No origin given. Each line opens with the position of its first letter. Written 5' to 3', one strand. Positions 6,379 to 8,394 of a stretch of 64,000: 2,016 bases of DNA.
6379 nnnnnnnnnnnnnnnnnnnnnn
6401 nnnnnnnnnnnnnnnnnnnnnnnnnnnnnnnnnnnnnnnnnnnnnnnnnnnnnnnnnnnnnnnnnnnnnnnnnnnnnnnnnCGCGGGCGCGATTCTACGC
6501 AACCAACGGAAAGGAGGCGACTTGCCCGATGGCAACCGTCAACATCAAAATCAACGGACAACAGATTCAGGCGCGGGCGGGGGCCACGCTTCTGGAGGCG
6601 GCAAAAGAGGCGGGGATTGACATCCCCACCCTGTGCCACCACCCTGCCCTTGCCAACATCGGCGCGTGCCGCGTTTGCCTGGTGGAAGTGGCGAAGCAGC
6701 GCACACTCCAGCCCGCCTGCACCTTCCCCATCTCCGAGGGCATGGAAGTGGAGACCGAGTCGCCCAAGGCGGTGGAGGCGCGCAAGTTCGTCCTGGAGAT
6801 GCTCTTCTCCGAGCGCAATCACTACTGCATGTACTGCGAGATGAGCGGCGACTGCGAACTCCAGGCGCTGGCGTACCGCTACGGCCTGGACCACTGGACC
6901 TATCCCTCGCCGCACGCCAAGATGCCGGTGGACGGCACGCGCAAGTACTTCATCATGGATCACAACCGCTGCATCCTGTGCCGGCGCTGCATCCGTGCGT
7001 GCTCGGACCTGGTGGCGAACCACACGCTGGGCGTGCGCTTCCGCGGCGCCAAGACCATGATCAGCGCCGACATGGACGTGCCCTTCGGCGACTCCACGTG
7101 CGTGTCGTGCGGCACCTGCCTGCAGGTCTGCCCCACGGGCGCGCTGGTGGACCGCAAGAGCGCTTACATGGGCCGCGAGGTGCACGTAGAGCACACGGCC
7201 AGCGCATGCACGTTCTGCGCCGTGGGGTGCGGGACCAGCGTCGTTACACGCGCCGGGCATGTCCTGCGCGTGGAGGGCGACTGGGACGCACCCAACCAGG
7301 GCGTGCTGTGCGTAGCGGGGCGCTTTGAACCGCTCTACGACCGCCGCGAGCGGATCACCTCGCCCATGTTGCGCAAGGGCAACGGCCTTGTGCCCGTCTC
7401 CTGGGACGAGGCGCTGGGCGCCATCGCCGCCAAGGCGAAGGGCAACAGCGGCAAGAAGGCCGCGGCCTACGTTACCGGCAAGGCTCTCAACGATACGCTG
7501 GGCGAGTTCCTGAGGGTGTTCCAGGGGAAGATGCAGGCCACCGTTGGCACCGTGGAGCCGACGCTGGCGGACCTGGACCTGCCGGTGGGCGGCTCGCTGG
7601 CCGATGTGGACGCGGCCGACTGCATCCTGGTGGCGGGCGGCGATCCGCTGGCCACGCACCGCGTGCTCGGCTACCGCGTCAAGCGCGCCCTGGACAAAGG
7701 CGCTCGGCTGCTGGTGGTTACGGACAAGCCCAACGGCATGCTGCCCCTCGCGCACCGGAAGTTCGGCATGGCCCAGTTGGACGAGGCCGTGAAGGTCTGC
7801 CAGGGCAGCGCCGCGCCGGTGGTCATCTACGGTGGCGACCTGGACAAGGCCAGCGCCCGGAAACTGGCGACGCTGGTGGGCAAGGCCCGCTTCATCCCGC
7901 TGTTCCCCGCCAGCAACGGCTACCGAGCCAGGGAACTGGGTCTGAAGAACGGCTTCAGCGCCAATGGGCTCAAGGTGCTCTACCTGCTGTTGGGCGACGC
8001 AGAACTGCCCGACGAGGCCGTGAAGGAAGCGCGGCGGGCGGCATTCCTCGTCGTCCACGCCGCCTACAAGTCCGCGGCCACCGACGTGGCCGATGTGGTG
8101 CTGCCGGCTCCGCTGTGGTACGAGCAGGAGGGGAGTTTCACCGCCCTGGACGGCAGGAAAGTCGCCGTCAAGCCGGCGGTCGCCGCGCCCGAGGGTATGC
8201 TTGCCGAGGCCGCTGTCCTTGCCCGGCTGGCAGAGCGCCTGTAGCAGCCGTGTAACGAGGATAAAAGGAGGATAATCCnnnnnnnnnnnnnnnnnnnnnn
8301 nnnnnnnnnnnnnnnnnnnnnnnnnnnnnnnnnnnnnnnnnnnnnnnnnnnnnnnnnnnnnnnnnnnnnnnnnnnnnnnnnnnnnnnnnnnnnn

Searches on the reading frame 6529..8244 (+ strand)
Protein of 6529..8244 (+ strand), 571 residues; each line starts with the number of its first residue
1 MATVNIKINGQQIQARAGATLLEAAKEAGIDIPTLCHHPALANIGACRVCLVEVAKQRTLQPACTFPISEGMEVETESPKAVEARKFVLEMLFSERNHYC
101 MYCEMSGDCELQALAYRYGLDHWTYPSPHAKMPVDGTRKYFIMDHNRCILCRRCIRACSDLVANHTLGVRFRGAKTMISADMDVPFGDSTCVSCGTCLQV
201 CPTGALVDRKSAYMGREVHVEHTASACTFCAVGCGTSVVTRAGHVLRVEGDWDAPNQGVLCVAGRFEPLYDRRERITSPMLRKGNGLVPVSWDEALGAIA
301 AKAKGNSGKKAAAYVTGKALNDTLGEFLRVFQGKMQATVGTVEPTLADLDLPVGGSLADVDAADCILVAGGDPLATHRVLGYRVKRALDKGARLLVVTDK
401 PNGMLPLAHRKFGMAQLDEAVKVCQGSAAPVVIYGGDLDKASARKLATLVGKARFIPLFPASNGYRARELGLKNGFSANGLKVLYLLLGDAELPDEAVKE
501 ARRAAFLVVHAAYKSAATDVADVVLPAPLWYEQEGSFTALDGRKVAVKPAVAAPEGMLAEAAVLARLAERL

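Call 4: search_protein_families(library=pfam, proteins=[window:6529-8244:+], max_evalue=0.01)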
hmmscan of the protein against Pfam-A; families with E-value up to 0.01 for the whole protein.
window:6529-8244:+ (571 aa): 16 families
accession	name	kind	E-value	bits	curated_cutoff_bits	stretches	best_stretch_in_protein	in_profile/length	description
PF00384.28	Molybdopterin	-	1.5e-22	80.6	24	1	275-569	1-352/353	Molybdopterin oxidoreductase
PF13510.11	Fer2_4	-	4.4e-22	78.4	22.8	1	3-78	3-81/82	2Fe-2S iron-sulfur cluster binding domain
PF10588.14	NADH-G_4Fe-4S_3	-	6.4e-15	54.8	27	1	85-122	1-38/40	NADH-ubiquinone oxidoreductase-G iron-sulfur binding region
PF04879.21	Molybdop_Fe4S4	-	6.9e-11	42.4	22.7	1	223-266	4-48/55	Molybdopterin oxidoreductase Fe4S4 domain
PF00111.32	Fer2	-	2.8e-09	37.2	21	1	7-61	2-53/77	2Fe-2S iron-sulfur cluster binding domain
PF12838.12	Fer4_7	-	4.4e-09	37.1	27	2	147-205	1-52/52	4Fe-4S dicluster domain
PF22117.2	Fer4_Nqo3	-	1.5e-08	35.1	27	1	144-206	7-66/67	NADH-quinone oxidoreductase subunit 3, ferredoxin-like domain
PF13187.11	Fer4_9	-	7.3e-08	32.8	27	2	147-205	1-51/52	4Fe-4S dicluster domain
PF00037.32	Fer4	-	9.8e-06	25.6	21.1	1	189-206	6-23/24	4Fe-4S binding domain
PF14697.11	Fer4_21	-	1.1e-05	25.8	35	1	143-203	3-53/59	4Fe-4S dicluster domain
PF13237.11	Fer4_10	-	1.2e-05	25.6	25.5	1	188-234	6-48/53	4Fe-4S dicluster domain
PF12837.12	Fer4_6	-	6.6e-05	23.1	25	2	143-159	4-20/24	4Fe-4S binding domain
PF13183.11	Fer4_8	-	9.4e-05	23.3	27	1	146-204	3-67/68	4Fe-4S dicluster domain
PF13484.11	Fer4_16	-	0.00027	22.1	30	1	190-211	1-23/66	4Fe-4S double cluster binding domain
PF12797.12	Fer4_2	-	0.0006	20.1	24.5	2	140-159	2-21/22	4Fe-4S binding domain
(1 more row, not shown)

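Call 6: search_protein_families(library=ncbifam, proteins=[window:6529-8244:+], max_evalue=0.001)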
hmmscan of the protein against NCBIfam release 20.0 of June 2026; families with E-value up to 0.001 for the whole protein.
window:6529-8244:+ (571 aa): 37 families (the best 25 are shown)
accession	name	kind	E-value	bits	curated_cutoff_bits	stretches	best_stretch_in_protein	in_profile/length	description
TIGR01973.1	NuoG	equivalog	1.2e-83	281.9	470.05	1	6-565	1-604/606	NADH-quinone oxidoreductase subunit NuoG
NF005745.0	PRK07569.1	equivalog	1.9e-74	250.1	333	1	2-212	2-213/238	bidirectional hydrogenase complex protein HoxU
NF040763.1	FeFe_hydrog_A6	exception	4.5e-65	220.1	765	1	4-211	1-210/571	NADH-dependent [FeFe] hydrogenase, group A6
NF005895.0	PRK07860.1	equivalog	4.6e-60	203.5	802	2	3-318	17-334/811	NADH-quinone oxidoreductase subunit G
NF040762.1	Hydr_FeFe_Clost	exception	3.4e-40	138.2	900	1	5-210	2-208/572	ferredoxin hydrogenase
NF006305.0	PRK08493.1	equivalog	5.2e-40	137.3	591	1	4-266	2-285/819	NADH-quinone oxidoreductase subunit G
TIGR01591.1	Fdh-alpha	equivalog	3.3e-32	111.4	666.25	2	226-400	2-193/672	formate dehydrogenase subunit alpha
NF009454.0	PRK12814.1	equivalog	7.8e-27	93.9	916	1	1-106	1-107/657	putative NADPH-dependent glutamate synthase small subunit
NF041323.1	Nitr_red_NasA_Halo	equivalog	7.6e-21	74.3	1000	2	493-571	391-470/673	assimilatory nitrate reductase NasA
NF010055.0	PRK13532.1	equivalog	4.7e-20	71.4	904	2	216-311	36-140/830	nitrate reductase catalytic subunit NapA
TIGR01706.1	NAPA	equivalog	5.4e-17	61.4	930.55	2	217-310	37-139/830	periplasmic nitrate reductase subunit alpha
NF047855.1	AssmNtatRedNasC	equivalog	7.4e-17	60.9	1100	2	222-398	20-216/708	assimilatory nitrate reductase catalytic subunit NasC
TIGR02512.1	FeFe_hydrog_A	subfamily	1.7e-13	50.2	405.95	1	143-211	4-72/375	[FeFe] hydrogenase, group A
NF041783.2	mnquin_red_QrcB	equivalog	3.6e-13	48.6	440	1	222-374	52-214/695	menaquinone reductase molybdopterin-binding-like subunit QrcB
TIGR01553.1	formate-DH-alph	equivalog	2.9e-10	38.6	814.2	1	216-397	38-256/1009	formate dehydrogenase-N subunit alpha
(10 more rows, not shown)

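Call 17: search_solved_structures(query=window:6529-8241:+, max_evalue=1e-20, show_alignments=1)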
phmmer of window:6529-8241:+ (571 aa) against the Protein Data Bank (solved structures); distinct sequences matched with E-value up to 1e-20: 72 (the best 60 are shown).
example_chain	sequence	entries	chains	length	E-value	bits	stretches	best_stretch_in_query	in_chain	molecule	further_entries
7t2r_A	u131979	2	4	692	2.8e-85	290.1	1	3-335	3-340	NiFe hydrogenase subunit A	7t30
9wxb_B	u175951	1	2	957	4.6e-59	203.6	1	2-406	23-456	Formate dehydrogenase alpha subunit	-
8rqz_C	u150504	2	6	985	9.5e-58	199.2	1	5-209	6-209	Probable oxidoreductase YjgC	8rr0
9gzq_A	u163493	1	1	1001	1e-57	199.1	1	5-209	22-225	Probable oxidoreductase YjgC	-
6tg9_A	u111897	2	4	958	4.3e-57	197.1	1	2-412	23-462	Formate dehydrogenase subunit alpha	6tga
9bov_A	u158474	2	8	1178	5.4e-53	183.5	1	106-399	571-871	Molybdopterin oxidoreductase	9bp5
9iho_G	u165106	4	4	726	3.6e-50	174.2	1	4-565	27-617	NUAM (75 kDa) subunit of mitochondrial NADH:ubiquinone oxidoreductase (Complex I)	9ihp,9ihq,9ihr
8e9g_G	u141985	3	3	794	4.1e-50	174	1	4-318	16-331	NADH-quinone oxidoreductase subunit G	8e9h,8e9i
5xtb_M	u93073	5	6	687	5.4e-50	173.6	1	5-386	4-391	NADH-ubiquinone oxidoreductase 75 kDa subunit, mitochondrial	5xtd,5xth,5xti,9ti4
9cwt_M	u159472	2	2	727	5.8e-50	173.5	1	4-386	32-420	NADH-ubiquinone oxidoreductase 75 kDa subunit, mitochondrial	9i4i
2fug_3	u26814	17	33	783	4.3e-49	170.6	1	54-383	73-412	NADH-quinone oxidoreductase chain 3 | NADH-QUINONE OXIDOREDUCTASE SUBUNIT 3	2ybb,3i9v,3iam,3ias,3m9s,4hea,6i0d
6gcs_A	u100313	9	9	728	4.7e-49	170.5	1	2-569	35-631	75-KDA PROTEIN (NUAM) | Subunit NUAM of NADH:Ubiquinone Oxidoreductase (Complex I) | NADH-ubiquinone oxidoreductase 78 kDa subunit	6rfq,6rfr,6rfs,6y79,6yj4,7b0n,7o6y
7v2c_M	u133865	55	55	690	5.7e-49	170.2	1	4-386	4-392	NADH-ubiquinone oxidoreductase 75 kDa subunit, mitochondrial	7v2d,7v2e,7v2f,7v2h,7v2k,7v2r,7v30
8zo8_S1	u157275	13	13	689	6.2e-49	170.1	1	5-386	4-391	NADH-ubiquinone oxidoreductase 75 kDa subunit, mitochondrial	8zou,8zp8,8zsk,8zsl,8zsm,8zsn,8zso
7vxu_M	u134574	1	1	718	6.3e-49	170.1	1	4-386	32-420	NADH-ubiquinone oxidoreductase 75 kDa subunit, mitochondrial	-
5xf9_B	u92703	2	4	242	1.7e-37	132.4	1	8-209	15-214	NAD-reducing hydrogenase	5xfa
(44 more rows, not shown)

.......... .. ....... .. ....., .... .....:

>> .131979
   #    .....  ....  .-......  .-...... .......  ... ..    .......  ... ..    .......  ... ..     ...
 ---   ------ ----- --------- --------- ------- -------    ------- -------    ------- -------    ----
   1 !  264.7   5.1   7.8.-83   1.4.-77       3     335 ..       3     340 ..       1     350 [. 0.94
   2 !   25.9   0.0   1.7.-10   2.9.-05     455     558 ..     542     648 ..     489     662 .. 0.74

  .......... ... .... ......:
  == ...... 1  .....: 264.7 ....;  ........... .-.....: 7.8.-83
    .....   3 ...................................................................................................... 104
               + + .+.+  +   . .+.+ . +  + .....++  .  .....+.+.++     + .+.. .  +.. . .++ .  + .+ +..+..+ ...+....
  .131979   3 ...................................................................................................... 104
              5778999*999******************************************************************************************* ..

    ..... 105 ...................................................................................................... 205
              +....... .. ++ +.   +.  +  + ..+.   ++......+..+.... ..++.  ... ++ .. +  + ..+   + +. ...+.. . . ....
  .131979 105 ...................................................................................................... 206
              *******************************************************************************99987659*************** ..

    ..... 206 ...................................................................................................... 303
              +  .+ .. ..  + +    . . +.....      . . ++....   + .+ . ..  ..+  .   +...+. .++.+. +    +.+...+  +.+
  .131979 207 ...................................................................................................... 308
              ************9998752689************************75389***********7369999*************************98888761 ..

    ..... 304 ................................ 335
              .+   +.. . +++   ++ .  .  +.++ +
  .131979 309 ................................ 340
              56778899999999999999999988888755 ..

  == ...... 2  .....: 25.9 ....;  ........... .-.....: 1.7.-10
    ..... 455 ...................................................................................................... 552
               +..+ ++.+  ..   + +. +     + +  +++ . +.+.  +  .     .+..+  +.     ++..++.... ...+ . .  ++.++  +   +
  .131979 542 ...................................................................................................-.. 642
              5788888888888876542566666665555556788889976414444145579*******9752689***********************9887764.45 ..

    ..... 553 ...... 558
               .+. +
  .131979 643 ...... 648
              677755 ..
